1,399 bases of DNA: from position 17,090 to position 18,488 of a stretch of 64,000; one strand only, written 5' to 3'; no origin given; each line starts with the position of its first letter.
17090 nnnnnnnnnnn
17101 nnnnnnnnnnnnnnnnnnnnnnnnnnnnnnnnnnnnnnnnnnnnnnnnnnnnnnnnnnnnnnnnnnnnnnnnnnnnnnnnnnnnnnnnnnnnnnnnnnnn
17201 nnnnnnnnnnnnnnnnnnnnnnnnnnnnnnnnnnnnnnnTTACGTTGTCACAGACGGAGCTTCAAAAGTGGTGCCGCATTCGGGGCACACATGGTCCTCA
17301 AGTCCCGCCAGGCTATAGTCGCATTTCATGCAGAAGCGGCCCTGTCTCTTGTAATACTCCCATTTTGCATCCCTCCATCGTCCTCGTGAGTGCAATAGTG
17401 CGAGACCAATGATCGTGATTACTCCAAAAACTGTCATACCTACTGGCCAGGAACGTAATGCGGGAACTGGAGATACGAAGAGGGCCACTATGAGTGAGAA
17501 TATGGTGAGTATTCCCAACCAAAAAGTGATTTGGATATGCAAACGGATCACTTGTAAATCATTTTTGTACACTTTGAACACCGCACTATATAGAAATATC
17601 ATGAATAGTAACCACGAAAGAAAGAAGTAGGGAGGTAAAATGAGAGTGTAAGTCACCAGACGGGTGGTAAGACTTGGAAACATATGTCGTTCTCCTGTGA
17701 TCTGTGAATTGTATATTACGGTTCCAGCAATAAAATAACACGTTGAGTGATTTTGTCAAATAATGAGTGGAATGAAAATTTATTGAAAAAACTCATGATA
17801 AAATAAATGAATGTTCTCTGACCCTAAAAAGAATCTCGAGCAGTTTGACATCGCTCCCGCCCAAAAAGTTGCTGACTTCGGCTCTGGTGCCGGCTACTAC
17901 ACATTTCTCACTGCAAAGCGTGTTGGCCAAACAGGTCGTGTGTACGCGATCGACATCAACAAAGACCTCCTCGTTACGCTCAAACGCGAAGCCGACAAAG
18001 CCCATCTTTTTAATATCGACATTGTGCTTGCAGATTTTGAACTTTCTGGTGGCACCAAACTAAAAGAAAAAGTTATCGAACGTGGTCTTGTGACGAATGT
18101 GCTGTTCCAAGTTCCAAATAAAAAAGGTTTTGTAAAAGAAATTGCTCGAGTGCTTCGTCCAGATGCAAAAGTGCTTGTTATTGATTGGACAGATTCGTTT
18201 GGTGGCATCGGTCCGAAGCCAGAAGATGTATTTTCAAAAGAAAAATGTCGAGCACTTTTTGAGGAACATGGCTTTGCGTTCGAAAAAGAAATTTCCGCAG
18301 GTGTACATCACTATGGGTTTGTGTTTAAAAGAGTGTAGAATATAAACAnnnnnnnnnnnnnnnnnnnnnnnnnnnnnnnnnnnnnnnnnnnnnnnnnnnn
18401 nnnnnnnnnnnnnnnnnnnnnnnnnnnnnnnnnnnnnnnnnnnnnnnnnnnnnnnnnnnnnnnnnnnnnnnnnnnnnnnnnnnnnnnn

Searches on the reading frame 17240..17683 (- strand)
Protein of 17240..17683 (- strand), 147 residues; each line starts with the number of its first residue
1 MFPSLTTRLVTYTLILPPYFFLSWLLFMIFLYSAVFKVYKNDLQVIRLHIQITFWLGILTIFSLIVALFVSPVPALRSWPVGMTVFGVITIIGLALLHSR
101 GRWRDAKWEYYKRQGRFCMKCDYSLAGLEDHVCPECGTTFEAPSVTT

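Call 47: search_protein_families(library=pfam, max_evalue=0.01, proteins=[window:17240-17683:-])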
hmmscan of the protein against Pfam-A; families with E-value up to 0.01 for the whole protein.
window:17240-17683:- (147 aa): 2 families
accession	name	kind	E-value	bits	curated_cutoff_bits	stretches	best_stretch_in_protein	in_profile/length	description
PF18912.6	DZR_2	-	0.001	19.3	27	1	112-142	18-48/56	Double zinc ribbon domain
PF25129.1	Pyr4-TMTC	-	0.0069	16.5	27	1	18-104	74-163/227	Pyr4-like transmembrane terpene cyclases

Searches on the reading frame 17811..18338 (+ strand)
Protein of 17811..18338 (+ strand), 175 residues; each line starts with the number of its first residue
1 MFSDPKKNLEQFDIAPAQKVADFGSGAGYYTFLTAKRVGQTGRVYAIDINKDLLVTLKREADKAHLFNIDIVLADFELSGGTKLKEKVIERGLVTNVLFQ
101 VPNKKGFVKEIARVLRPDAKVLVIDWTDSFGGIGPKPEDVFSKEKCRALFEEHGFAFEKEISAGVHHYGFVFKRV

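Call 3: search_protein_families(library=pfam, max_evalue=1, proteins=[window:17811-18338:+])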
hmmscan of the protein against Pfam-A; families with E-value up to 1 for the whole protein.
window:17811-18338:+ (175 aa): 15 families
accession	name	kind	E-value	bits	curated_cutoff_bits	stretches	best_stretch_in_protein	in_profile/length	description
PF13847.12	Methyltransf_31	-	1.3e-12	48.1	27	1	17-126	4-112/145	Methyltransferase domain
PF08241.18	Methyltransf_11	-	7.7e-12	46.1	21.2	1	22-122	2-94/95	Methyltransferase domain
PF13649.12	Methyltransf_25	-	1.9e-10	41.7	27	1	20-118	1-96/97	Methyltransferase domain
PF01209.24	Ubie_methyltran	-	1.4e-07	31.6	20.1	1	16-126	47-154/233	ubiE/COQ5 methyltransferase family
PF01135.25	PCMT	-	2.5e-07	31.1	20.3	1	9-75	66-132/210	Protein-L-isoaspartate(D-aspartate) O-methyltransferase (PCMT)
PF01728.25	FtsJ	-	1.8e-05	25.2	24.1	1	9-72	13-76/181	FtsJ-like methyltransferase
PF13679.12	Methyltransf_32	-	8.8e-05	22.9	27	1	16-68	25-79/143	Methyltransferase domain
PF08242.18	Methyltransf_12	-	0.00012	23.1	30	1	22-120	2-97/98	Methyltransferase domain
PF05175.20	MTS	-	0.00077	19.6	23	1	10-75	25-89/170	Methyltransferase small domain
PF13489.12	Methyltransf_23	-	0.0042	17.3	27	1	17-135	23-124/164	Methyltransferase domain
PF02475.24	TRM5-TYW2_MTfase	-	0.0084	16.5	28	1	17-68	37-87/164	TRM5/TYW2 methyltransferase domain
PF01596.23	Methyltransf_3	-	0.012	15.4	22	1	13-65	41-93/204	O-methyltransferase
PF01269.23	Fibrillarin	-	0.11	12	27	1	7-61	62-116/227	Fibrillarin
PF12847.13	Methyltransf_18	-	0.14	12.6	27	1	15-74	13-72/151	Methyltransferase domain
PF00398.26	RrnaAD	-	0.23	11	24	1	9-76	23-85/263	Ribosomal RNA adenine dimethylase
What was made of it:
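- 17811..18338 (+): Class I SAM methyltransferase, 175 aa. It is co-oriented and ends 10 nt before the SBP start, so it is probably the first gene of the transcript but not part of the functional module. Pfam Methyltransf_31/11/25 (call 3).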

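Call 4: search_protein_families(library=ncbifam, max_evalue=1, proteins=[window:17811-18338:+])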
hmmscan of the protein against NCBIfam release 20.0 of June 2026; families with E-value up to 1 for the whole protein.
window:17811-18338:+ (175 aa): 50 families (the best 25 are shown)
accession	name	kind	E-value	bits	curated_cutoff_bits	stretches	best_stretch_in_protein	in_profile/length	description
NF008823.0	PRK11873.1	subfamily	2.4e-16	60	263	1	13-125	74-183/272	arsenite methyltransferase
NF041536.1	ArsM_DUF2284_UU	exception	4.6e-13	48.3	575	1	14-125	74-182/459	arsenite methyltransferase/DUF2284 domain selenoprotein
NF041537.1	ArsM_AhpD_UU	exception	2.1e-11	43.2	510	1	13-125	73-182/345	arsenite methyltransferase/AhpD domain selenoprotein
NF052510.1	methyltran_MpqE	exception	6.2e-11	42.1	335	1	8-128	38-156/234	methyl-plastoquinone biosynthesis methyltransferase MpqE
NF001240.0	PRK00216.1-1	equivalog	9.5e-11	41.2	378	1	10-128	57-173/251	bifunctional demethylmenaquinone methyltransferase/2-methoxy-6-polyprenyl-1,4-benzoquinol methylase UbiE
NF047649.1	MTase_UXPK_star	exception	1.6e-10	40.4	460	1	13-125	74-183/283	methyltransferase/UXPK-star double selenoprotein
TIGR04364.1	methyltran_FxLD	equivalog_domain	4.8e-09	35.8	320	1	9-78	75-143/394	methyltransferase, FxLD system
NF001243.0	PRK00216.1-4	equivalog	4.4e-08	32.7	235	1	6-125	37-153/237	demethylmenaquinone methyltransferase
NF040538.1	methyl_ArsM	equivalog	5.9e-08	32.2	500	1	19-68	64-112/356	arsinothricin biosynthesis methyltransferase ArsM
NF001244.0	PRK00216.1-5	equivalog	1.7e-07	30.8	216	1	9-128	41-158/236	bifunctional demethylmenaquinone methyltransferase/2-methoxy-6-polyprenyl-1,4-benzoquinol methylase UbiE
NF010549.0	PRK13942.1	equivalog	2.4e-07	30.5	282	1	10-75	71-136/215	protein-L-isoaspartate O-methyltransferase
TIGR02469.1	CbiT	equivalog_domain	3.5e-07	30.5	78.3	1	9-77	12-79/124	precorrin-6Y C5,15-methyltransferase (decarboxylating) subunit CbiT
NF001242.0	PRK00216.1-3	equivalog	3.7e-07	29.8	351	1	17-127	71-179/258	bifunctional demethylmenaquinone methyltransferase/2-methoxy-6-polyprenyl-1,4-benzoquinol methylase UbiE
TIGR02752.1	MenG_heptapren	equivalog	5e-07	29.5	419.85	1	7-125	36-151/231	demethylmenaquinone methyltransferase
TIGR00080.1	pimt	equivalog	1.8e-06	27.9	159.05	1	9-75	70-136/216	protein-L-isoaspartate O-methyltransferase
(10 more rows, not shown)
